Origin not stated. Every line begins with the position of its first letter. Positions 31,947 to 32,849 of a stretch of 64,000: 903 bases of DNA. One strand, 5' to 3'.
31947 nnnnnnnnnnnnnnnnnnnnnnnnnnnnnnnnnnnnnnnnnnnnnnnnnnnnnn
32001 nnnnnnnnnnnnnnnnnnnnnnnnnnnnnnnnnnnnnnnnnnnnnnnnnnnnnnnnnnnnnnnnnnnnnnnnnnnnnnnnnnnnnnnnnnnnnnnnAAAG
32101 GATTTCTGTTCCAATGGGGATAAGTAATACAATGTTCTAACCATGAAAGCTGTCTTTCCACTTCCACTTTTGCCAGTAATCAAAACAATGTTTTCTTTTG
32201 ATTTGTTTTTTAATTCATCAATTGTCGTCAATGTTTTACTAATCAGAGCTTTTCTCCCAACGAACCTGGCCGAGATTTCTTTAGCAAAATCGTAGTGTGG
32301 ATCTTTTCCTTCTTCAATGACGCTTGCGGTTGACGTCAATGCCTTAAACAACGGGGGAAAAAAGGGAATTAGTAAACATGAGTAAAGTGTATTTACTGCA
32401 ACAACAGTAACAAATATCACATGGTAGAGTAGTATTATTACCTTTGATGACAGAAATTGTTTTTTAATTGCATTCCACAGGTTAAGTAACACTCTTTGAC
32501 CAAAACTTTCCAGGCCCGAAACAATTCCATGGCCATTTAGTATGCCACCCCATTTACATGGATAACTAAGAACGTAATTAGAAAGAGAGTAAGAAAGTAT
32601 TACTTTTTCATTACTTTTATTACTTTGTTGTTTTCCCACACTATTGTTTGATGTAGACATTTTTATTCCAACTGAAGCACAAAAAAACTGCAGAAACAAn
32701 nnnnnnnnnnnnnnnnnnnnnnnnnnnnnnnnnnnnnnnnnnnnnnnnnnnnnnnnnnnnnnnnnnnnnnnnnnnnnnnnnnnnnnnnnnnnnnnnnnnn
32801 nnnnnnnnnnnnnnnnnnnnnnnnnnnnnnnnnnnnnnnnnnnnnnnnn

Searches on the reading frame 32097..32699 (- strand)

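Call 34: search_protein_families(library=pfam, proteins=[window:32097-32699:-], max_evalue=0.01)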
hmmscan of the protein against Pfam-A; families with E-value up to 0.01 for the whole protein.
window:32097-32699:- (201 aa): 6 families
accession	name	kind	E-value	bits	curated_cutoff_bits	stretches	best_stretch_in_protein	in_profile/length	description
PF13191.12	AAA_16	-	2e-05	25.6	32.6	1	145-190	1-44/167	AAA ATPase domain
PF20703.3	nSTAND1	-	7.2e-05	23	27.1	1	138-185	8-49/379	Novel STAND NTPase 1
PF25199.1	nSTAND_NTPase5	-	0.00024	21.4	34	1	142-193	14-65/145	Novel STAND NTPase 5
PF20720.3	nSTAND3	-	0.0019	18.3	27.2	1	167-193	15-41/155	Novel STAND NTPase 3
PF01637.24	ATPase_2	-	0.0023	18.2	33.2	1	155-189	6-40/225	ATPase domain predominantly from Archaea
PF13555.12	AAA_29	-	0.0061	16.7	27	0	168-186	22-39/61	P-loop containing region of AAA domain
